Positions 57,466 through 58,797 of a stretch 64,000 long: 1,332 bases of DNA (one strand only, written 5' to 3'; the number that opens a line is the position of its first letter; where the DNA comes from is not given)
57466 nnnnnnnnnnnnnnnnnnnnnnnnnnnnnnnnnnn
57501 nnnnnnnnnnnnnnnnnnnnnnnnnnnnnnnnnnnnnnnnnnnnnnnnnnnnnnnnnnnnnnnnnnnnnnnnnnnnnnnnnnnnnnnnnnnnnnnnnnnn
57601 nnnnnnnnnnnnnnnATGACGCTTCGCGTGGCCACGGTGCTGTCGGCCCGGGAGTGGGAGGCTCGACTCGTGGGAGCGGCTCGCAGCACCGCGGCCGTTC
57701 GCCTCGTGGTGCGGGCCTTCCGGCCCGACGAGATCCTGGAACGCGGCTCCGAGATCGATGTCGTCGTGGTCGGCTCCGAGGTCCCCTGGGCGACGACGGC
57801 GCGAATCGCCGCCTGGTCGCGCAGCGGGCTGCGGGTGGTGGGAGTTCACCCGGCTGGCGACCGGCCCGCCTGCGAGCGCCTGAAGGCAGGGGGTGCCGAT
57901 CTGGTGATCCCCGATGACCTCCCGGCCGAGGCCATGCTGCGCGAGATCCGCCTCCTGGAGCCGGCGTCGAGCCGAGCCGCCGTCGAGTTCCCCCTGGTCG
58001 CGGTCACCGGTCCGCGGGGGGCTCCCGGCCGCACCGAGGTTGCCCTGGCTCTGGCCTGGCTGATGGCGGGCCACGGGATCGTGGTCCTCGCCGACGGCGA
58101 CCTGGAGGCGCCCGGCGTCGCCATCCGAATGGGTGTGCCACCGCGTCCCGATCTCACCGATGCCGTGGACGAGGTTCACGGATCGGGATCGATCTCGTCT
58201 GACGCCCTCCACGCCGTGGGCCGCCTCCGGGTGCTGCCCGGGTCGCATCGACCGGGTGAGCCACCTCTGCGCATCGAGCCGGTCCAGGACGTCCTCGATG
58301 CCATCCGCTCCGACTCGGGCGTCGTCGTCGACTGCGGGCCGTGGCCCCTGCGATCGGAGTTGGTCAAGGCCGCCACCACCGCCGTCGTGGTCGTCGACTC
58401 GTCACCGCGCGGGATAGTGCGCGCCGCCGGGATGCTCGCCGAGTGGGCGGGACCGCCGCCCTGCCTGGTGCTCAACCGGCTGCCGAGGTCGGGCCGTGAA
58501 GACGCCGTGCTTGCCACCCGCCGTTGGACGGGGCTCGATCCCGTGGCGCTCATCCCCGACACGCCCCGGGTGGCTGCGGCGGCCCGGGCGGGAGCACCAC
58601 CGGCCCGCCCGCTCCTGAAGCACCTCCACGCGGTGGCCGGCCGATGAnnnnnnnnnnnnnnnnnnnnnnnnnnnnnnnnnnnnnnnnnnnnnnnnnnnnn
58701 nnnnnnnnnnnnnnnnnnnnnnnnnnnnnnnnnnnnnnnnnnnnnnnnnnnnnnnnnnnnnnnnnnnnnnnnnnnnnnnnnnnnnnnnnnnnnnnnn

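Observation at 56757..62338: Complete tad/flp (type IVc) pilus locus with an unannotated 55-aa Flp pilin and a TadZ with degenerate Walker A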

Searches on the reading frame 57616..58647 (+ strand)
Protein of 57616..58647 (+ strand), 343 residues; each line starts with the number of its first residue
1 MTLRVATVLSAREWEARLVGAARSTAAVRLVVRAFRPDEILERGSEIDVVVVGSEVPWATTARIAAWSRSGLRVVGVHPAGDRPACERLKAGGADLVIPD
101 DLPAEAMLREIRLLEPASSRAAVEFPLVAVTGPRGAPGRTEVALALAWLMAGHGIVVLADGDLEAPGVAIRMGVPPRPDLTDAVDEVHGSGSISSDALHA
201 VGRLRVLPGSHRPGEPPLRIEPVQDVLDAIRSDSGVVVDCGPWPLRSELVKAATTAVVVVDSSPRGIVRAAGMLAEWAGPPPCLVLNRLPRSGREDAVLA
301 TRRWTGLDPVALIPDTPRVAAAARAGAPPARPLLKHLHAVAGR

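Call 4: search_protein_families(library=pfam, proteins=[window:57616-58647:+], max_evalue=1)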
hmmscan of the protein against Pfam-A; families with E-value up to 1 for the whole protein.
window:57616-58647:+ (343 aa): 1 family
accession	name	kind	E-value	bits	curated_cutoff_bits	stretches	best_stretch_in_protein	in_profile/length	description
PF14258.12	DUF4350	-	0.059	14.1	30.4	0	129-181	42-96/181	Domain of unknown function (DUF4350)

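Call 5: search_protein_families(library=ncbifam, proteins=[window:57616-58647:+], max_evalue=1)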
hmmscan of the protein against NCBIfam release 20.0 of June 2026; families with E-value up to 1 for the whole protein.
window:57616-58647:+ (343 aa): 4 families
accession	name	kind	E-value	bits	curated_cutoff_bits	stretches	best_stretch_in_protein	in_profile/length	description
NF047398.1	AAA_KGGVGR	domain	7.1e-06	26.5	90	1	126-226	3-117/190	KGGVGR-motif variant AAA ATPase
TIGR03018.1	pepcterm_TyrKin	hypoth_equivalog_domain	0.00031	20.1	230.65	1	112-248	21-164/207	XrtA-associated tyrosine autokinase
TIGR03371.1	cellulose_yhjQ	equivalog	0.12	11.9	157.85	0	127-159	3-35/246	cellulose biosynthesis protein BcsQ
TIGR01005.1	eps_transp_fam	subfamily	0.24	9.5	411.7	1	117-196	540-615/754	exopolysaccharide transport protein family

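Call 20: find_homologous_proteins(query=window:57616-58647:+, max_evalue=0.001)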
Query window:57616-58647:+ (343 aa): 358 proteins with E <= 0.001 among 8000 candidates; the best 120 are listed.
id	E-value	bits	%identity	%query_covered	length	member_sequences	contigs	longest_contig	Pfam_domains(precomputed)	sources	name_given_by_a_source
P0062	4.3e-184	630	87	100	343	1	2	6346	-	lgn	-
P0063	2.1e-139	483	70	99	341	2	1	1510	-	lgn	-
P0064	1.0e-136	474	68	99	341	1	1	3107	-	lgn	-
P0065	4.8e-130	452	66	99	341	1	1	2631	-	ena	-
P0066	1.1e-129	451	66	99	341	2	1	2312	-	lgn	-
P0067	1.2e-129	451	66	98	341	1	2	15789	-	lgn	-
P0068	1.3e-129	450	66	98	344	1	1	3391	-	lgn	-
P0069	2.1e-129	450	64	99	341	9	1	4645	-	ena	-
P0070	7.4e-129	448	64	99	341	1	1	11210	-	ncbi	-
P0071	7.9e-129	448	65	97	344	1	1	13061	-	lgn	-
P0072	8.8e-129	448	64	99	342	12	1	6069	-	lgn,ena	-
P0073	8.8e-129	448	65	97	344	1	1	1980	-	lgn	-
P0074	1.4e-128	447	65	98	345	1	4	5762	-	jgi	jgi:MinD-like ATPase involved in chromosome partitioning or flagellar assembly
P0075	1.9e-128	447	65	99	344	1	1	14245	-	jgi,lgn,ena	-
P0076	2.4e-128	446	64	100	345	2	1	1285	-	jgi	jgi:MinD-like ATPase involved in chromosome partitioning or flagellar assembly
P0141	3.0e-94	334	54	98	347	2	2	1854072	-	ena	-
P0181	1.7e-90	322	50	99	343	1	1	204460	-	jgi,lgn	-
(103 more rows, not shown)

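Call 25: search_solved_structures(query=A2, max_evalue=0.1, show_alignments=3)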
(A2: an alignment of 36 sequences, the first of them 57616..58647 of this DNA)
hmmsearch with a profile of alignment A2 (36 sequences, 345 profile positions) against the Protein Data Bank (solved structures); distinct sequences matched with E-value up to 0.1: 32.
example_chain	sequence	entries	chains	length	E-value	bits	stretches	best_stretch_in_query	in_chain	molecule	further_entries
5j1j_A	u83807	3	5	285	4.8e-12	49.1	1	124-275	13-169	Site-determining protein | Transcriptional antiactivator FleN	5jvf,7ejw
8p53_A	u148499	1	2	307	6.5e-11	45.4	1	124-275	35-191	Antiactivator FleN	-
8pb9_A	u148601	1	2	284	8.3e-11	45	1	125-275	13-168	Antiactivator FleN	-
6u1q_A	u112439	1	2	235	4e-10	42.8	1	121-293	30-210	VpsO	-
6riq_C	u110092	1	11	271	1.1e-07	34.8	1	127-267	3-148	Site-determining protein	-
4rz2_A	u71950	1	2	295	2.3e-06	30.4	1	120-307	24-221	Site-determining protein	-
4v03_A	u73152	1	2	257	3e-06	30.1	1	127-292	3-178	SITE-DETERMINING PROTEIN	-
3q9l_A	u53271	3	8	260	3.8e-06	29.7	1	126-265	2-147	Septum site-determining protein minD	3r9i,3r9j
1g3q_A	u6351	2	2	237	5.8e-06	29.1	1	126-327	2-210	CELL DIVISION INHIBITOR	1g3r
4rz3_A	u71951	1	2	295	2.9e-05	26.8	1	120-307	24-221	Site-determining protein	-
4v02_A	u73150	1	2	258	3.9e-05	26.4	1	127-292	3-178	SITE-DETERMINING PROTEIN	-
8zkc_A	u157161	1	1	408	0.00011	25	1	106-179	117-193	Iron-sulfur cluster carrier protein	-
3ea0_A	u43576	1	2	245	0.00012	24.8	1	125-294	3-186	ATPase, ParA family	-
1hyq_A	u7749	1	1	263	0.00018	24.2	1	127-329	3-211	CELL DIVISION INHIBITOR (MIND-1)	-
6z0p_A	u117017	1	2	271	0.00034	23.3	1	98-244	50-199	BceF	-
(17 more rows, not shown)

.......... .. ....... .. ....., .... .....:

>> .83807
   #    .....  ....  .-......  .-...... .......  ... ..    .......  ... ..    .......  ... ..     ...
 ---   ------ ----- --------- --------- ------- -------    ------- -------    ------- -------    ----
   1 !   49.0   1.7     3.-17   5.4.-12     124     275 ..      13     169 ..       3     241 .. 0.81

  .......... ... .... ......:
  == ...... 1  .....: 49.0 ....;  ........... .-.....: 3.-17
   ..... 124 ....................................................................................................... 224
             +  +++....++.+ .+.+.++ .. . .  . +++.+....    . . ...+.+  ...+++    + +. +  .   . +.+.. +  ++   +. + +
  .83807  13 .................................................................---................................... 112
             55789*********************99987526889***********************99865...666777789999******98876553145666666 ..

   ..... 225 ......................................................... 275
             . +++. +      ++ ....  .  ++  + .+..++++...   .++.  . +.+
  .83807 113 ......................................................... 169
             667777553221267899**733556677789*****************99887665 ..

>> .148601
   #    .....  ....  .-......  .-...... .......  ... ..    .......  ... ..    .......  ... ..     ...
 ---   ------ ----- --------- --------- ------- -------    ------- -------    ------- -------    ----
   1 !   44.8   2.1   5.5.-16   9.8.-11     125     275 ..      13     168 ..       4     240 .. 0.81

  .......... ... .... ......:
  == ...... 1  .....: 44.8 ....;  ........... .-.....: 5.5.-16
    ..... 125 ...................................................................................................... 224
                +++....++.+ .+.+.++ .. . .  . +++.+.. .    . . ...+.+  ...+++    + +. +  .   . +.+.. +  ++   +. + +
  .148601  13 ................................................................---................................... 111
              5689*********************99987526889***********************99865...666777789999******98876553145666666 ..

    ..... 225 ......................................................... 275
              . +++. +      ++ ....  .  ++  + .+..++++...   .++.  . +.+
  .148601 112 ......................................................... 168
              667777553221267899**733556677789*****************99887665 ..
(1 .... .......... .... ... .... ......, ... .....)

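Call 48: find_encoding_contigs(protein=P0141, flank=10000, max_places=1)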
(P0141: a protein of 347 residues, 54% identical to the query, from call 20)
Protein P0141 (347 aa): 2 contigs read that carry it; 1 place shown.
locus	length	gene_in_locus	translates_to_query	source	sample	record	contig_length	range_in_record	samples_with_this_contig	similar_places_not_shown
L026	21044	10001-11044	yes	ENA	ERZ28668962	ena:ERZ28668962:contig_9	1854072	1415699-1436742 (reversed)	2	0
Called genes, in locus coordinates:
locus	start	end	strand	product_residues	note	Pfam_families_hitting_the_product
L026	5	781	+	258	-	PF05103:DivIVA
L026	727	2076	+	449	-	-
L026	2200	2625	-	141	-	PF04304:DUF454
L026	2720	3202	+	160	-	PF14376:Haem_bd (weak)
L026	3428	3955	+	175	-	PF00665:rve, PF13683:rve_3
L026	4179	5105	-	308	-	PF00753:Lactamase_B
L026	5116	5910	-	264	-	PF21863:HTH_67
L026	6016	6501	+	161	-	-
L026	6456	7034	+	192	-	-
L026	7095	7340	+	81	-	-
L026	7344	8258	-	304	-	PF21686:LigD_Prim-Pol, PF01896:DNA_primase_S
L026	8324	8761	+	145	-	-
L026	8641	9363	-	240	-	-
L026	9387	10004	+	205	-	PF16976:RcpC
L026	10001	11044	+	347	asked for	-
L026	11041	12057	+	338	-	PF00437:T2SSE, PF13191:AAA_16 (weak), PF20720:nSTAND3 (faint)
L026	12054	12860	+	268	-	PF00482:T2SSF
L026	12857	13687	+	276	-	PF00482:T2SSF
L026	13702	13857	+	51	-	-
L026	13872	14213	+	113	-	-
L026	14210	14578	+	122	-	-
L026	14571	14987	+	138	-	-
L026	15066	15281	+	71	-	-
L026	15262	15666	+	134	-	-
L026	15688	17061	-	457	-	-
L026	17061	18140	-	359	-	-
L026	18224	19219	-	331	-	PF00583:Acetyltransf_1 (weak), PF13673:Acetyltransf_10 (faint), PF13508:Acetyltransf_7 (weak), PF13527:Acetyltransf_9 (weak), PF00583:Acetyltransf_1, PF13508:Acetyltransf_7 (weak)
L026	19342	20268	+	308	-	PF00383:dCMP_cyt_deam_1, PF08211:dCMP_cyt_deam_2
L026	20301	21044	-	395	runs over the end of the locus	PF00155:Aminotran_1_2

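Call 49: find_encoding_contigs(protein=P0181, flank=10000, max_places=1)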
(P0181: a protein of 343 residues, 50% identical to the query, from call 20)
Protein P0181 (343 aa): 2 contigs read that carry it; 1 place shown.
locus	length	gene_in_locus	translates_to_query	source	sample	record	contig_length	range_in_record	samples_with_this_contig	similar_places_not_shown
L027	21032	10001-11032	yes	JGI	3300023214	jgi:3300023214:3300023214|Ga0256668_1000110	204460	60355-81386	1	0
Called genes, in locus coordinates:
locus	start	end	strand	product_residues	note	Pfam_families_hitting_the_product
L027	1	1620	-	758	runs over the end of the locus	-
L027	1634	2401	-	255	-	PF00795:CN_hydrolase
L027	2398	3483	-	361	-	PF00266:Aminotran_5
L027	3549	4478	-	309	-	PF00106:adh_short, PF01370:Epimerase, PF08659:KR, PF13561:adh_short_C2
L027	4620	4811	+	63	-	-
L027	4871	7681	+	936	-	PF00211:Guanylate_cyc, PF07719:TPR_2 (faint), PF13401:AAA_22 (weak), PF25872:HTH_77 (weak), PF13374:TPR_10 (faint), PF13424:TPR_12, PF17874:TPR_MalT, PF13424:TPR_12 (weak)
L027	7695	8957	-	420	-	PF01053:Cys_Met_Meta_PP, PF00155:Aminotran_1_2 (weak)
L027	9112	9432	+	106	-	-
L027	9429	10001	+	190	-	-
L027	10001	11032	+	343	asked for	-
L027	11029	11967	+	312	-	PF00437:T2SSE, PF00005:ABC_tran (faint), PF13191:AAA_16 (weak)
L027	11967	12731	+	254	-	PF00482:T2SSF (weak)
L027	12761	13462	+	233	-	PF00482:T2SSF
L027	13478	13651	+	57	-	-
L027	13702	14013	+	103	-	-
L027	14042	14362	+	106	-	-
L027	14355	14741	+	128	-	-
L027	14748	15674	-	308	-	-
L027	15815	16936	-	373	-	PF03816:LytR_cpsA_psr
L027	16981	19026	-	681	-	PF03190:Thioredox_DsbH, PF13899:Thioredoxin_7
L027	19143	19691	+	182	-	-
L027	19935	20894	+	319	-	PF00140:Sigma70_r1_2, PF04542:Sigma70_r2, PF04539:Sigma70_r3, PF04545:Sigma70_r4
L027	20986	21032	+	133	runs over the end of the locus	PF00571:CBS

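Call 57: predict_structure(alignment_id=A2)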
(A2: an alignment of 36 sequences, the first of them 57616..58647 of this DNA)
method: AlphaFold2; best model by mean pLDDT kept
length: 343 residues; sequences in the alignment: 36
mean_pLDDT: 89.8   pTM: 0.77
mean pLDDT of the five models: 89.8, 88.7, 88.5, 87.2, 85.5
residues with pLDDT >= 90: 215; 70-90: 118; 50-70: 7; < 50: 3
segments of 3 or more residues with pLDDT < 50: 119-121
pLDDT, mean of each block of 10 residues (from residue 1): 82 87 84 79 85 88 86 92 93 93 93 70 79 89 97 95 92 93 88 91 95 86 88 94 91 94 95 93 95 94 96 93 93 94 79
secondary structure, 60 per line:
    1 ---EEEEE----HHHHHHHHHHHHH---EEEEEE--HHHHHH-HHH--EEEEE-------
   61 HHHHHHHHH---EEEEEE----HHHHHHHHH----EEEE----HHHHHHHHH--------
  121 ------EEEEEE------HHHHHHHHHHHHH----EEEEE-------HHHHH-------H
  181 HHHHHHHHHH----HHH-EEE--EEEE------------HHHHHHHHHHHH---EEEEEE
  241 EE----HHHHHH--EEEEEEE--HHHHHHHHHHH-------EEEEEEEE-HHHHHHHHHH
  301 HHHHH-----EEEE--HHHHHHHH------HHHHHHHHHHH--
elements in order: E4-8 H13-25 E29-34 H37-42 E49-53 H61-69 E73-78 H83-91 E96-99 H104-112 E127-132 H139-151 E156-160 H168-172 H180-190 E199-201 E204-207 H220-231 E235-242 H247-252 E255-261 H264-274 E282-289 H291-305 E311-314 H317-324 H331-341

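Call 59: fold_search(model_id=the predicted structure, library=pdb)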
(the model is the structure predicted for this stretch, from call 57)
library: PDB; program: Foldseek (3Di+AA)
matches with E <= 10: 1307; with E <= 0.001: 155
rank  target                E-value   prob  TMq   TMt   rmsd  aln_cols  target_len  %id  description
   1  5j1j_B                3.3e-09  1.00  0.51  0.69   4.1       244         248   23  Structure of FleN-AMPPNP complex (released 2017-03-29)
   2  3fkq                  4.2e-09  1.00  0.38  0.37  10.8       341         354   15  Crystal structure of NtrC-like two-domain protein (RER070207001320) from Eubacterium rectale at 2.10 A resolution (released 2009-01-06)
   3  8p53_A                9.8e-09  1.00  0.50  0.62   4.6       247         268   24  Cryo-EM structure of the c-di-GMP-free FleQ-FleN master regulator complex of P. aeruginosa (released 2023-12-13)
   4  4rz3_A                1.0e-08  1.00  0.53  0.72   3.9       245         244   21  Crystal structure of the MinD-like ATPase FlhG (released 2015-03-04)
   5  4rz2_A                1.6e-08  1.00  0.51  0.66   4.2       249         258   22  Crystal structure of the MinD-like ATPase FlhG (released 2015-03-04)
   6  1g3q                  2.3e-08  1.00  0.47  0.66   4.8       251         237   20  CRYSTAL STRUCTURE ANALYSIS OF PYROCOCCUS FURIOSUS CELL DIVISION ATPASE MIND (released 2001-04-21)
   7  4rz2_B                2.4e-08  1.00  0.50  0.66   4.5       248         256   21  Crystal structure of the MinD-like ATPase FlhG (released 2015-03-04)
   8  4v02_A                2.7e-08  1.00  0.52  0.71   3.5       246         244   17  MinC:MinD cell division protein complex, Aquifex aeolicus (released 2015-01-14)
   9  1wcv                  2.9e-08  1.00  0.50  0.69   3.9       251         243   19  Structure of the bacterial chromosome segregation protein Soj (released 2005-01-12)
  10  8pb9_A                3.2e-08  1.00  0.51  0.64   4.1       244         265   22  Cryo-EM structure of the c-di-GMP-bound FleQ-FleN master regulator complex from Pseudomonas aeruginosa (released 2023-12-13)
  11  5j1j_A                4.9e-08  1.00  0.53  0.65   3.8       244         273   22  Structure of FleN-AMPPNP complex (released 2017-03-29)
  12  7ejw_A                6.7e-08  1.00  0.49  0.59   4.0       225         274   22  Crystal structure of FleN in complex with FleQ AAA+ doamain (released 2021-12-22)
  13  4v02_B                7.1e-08  1.00  0.51  0.71   3.5       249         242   17  MinC:MinD cell division protein complex, Aquifex aeolicus (released 2015-01-14)
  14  1hyq                  1.3e-07  1.00  0.52  0.74   3.6       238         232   20  MIND BACTERIAL CELL DIVISION REGULATOR FROM A. FULGIDUS (released 2001-03-14)
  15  7ejw_B                2.1e-07  1.00  0.52  0.65   4.1       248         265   24  Crystal structure of FleN in complex with FleQ AAA+ doamain (released 2021-12-22)
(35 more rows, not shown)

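Call 77: search_protein_families(library=ncbifam, alignment_id=A2, max_evalue=0.01)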
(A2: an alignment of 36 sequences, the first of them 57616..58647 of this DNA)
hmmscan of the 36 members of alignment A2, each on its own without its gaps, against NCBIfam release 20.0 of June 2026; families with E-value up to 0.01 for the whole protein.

A. member 1, window:57616-58647:+ (343 aa): 2 families
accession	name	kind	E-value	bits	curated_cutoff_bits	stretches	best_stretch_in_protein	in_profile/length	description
NF047398.1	AAA_KGGVGR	domain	7.1e-06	26.5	90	1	126-226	3-117/190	KGGVGR-motif variant AAA ATPase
TIGR03018.1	pepcterm_TyrKin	hypoth_equivalog_domain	0.00031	20.1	230.65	1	112-248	21-164/207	XrtA-associated tyrosine autokinase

B. families by the number of members that match (of 36 scanned): 15 families
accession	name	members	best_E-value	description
TIGR03018.1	pepcterm_TyrKin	33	1.3e-09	XrtA-associated tyrosine autokinase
NF047398.1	AAA_KGGVGR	28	2.8e-07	KGGVGR-motif variant AAA ATPase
TIGR03371.1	cellulose_yhjQ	22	2.3e-07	cellulose biosynthesis protein BcsQ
TIGR03815.1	CpaE_hom_Actino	18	4.5e-16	septum site-determining protein Ssd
TIGR01968.1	minD_bact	16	3.9e-06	septum site-determining protein MinD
NF041546.1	ParA_partition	12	2.6e-07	ParA family partition ATPase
NF041136.1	MrpORP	12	6.2e-06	iron-sulfur cluster carrier protein MrpORP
TIGR01969.1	minD_arch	8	9.7e-06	cell division ATPase MinD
NF008669.0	PRK11670.1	8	4.3e-05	iron-sulfur cluster carrier protein ApbC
TIGR01005.1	eps_transp_fam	7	3.9e-07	exopolysaccharide transport protein family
TIGR03029.1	EpsG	6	1.1e-06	chain length determinant protein tyrosine kinase EpsG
NF007460.0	PRK10037.1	5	0.00016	cellulose biosynthesis protein BcsQ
TIGR01007.1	eps_fam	5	0.00028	polysaccharide biosynthesis tyrosine autokinase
NF010443.0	PRK13869.1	1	0.00085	plasmid-partitioning protein RepA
NF006195.0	PRK08324.2-3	1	0.0039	bifunctional aldolase/short-chain dehydrogenase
